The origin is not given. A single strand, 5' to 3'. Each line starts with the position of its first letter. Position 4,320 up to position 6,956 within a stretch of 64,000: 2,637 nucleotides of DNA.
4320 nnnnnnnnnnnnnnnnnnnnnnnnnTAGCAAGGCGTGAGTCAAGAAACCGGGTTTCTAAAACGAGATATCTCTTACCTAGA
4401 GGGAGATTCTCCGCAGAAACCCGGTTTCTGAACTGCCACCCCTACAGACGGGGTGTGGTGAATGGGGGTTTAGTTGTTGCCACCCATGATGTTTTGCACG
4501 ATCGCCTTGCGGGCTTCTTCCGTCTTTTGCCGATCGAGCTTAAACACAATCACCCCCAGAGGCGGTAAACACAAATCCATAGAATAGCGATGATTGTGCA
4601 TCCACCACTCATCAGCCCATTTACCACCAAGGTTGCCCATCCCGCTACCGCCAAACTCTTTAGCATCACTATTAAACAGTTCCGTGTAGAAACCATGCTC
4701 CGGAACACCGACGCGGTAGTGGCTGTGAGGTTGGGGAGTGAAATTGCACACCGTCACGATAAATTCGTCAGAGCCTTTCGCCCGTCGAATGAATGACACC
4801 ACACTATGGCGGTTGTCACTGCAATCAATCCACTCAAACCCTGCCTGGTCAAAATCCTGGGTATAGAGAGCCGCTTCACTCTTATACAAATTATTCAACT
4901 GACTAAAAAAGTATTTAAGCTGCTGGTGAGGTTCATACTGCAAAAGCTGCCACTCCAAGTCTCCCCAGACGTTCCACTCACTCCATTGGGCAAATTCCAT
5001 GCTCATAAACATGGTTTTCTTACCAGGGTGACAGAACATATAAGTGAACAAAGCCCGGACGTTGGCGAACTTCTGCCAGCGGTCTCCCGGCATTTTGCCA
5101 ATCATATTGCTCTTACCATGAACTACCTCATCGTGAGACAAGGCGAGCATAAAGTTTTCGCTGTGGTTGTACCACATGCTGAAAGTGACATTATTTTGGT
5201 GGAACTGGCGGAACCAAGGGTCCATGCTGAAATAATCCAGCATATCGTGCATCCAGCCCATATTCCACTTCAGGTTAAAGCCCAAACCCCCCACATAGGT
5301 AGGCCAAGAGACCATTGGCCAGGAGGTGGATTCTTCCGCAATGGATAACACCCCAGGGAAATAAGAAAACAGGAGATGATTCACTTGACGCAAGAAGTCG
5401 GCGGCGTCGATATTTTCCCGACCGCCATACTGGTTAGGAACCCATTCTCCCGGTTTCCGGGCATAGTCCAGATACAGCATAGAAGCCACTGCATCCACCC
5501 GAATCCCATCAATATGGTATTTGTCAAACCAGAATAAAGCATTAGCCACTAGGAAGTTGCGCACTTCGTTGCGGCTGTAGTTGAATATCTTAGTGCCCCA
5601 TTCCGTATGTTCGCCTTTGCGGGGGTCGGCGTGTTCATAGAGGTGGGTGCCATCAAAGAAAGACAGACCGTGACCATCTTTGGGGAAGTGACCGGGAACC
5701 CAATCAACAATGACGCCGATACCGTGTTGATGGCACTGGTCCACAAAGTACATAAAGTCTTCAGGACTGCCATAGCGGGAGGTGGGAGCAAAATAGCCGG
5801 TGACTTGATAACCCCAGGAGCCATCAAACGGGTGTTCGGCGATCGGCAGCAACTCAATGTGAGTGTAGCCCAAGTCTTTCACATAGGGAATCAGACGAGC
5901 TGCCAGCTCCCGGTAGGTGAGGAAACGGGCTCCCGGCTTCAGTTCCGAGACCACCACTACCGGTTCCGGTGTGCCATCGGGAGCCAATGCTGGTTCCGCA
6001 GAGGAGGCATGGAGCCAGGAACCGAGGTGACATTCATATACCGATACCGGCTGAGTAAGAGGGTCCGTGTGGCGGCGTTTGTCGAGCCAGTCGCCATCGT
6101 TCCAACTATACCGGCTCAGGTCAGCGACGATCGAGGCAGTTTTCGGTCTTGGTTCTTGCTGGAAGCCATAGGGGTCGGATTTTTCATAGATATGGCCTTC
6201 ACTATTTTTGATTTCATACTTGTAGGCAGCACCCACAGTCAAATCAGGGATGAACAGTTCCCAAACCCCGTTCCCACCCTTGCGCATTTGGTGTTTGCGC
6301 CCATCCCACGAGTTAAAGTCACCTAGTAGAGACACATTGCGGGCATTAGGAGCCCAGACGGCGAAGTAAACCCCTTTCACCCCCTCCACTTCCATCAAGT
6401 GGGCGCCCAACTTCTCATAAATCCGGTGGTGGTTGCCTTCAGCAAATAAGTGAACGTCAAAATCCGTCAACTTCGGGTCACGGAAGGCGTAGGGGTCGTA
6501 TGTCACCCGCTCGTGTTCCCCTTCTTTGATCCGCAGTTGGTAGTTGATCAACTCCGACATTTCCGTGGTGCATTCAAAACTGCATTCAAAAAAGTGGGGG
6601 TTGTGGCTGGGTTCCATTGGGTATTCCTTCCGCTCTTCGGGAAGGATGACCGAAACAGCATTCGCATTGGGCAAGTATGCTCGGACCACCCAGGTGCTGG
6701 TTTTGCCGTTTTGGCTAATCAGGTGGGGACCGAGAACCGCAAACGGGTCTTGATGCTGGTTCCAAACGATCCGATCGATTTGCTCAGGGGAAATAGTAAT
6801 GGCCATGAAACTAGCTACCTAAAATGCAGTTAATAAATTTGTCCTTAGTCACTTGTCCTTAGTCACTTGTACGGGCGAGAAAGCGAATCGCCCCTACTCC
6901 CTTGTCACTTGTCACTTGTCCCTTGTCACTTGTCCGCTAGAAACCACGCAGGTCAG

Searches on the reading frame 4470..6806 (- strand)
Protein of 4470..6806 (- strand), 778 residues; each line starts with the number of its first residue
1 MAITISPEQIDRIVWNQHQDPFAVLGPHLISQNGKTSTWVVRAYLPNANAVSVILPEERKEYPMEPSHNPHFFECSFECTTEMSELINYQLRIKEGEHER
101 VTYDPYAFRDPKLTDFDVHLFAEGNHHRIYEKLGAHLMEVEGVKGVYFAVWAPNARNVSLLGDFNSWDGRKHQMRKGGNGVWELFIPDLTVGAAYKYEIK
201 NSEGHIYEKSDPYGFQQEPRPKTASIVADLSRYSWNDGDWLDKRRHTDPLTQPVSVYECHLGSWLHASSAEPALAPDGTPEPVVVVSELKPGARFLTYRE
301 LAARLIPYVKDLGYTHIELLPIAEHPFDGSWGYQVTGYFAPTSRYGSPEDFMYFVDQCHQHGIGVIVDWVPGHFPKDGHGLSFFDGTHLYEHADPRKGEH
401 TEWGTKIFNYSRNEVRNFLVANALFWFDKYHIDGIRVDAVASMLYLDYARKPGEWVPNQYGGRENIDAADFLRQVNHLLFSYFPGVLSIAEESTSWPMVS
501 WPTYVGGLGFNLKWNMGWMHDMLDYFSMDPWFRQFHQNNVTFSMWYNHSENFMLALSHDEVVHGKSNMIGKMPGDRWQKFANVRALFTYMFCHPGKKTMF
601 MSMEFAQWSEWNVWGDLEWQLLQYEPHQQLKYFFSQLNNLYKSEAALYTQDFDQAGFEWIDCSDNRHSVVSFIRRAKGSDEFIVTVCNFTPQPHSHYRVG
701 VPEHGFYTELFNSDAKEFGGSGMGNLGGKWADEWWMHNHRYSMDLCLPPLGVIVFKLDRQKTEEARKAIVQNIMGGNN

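Call 34: search_protein_families(library=pfam, proteins=[window:4470-6806:-], max_evalue=0.00001)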
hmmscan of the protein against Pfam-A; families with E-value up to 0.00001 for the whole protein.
window:4470-6806:- (778 aa): 4 families
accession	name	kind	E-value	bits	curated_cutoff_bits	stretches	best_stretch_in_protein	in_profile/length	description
PF02922.24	CBM_48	-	1.3e-39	134.8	22.4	2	132-214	1-83/83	Carbohydrate-binding module 48 (Isoamylase N-terminal domain)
PF22019.2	GlgB_N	-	2.6e-33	114.4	27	2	7-106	2-94/94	alpha-1,4-glucan branching enzyme GlgB, N-terminal domain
PF02806.24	Alpha-amylase_C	-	1.1e-26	93.4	21.2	1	659-757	1-94/95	Alpha amylase, C-terminal all-beta domain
PF00128.31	Alpha-amylase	-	5.4e-16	59.3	22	1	306-375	25-93/446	Alpha amylase, catalytic domain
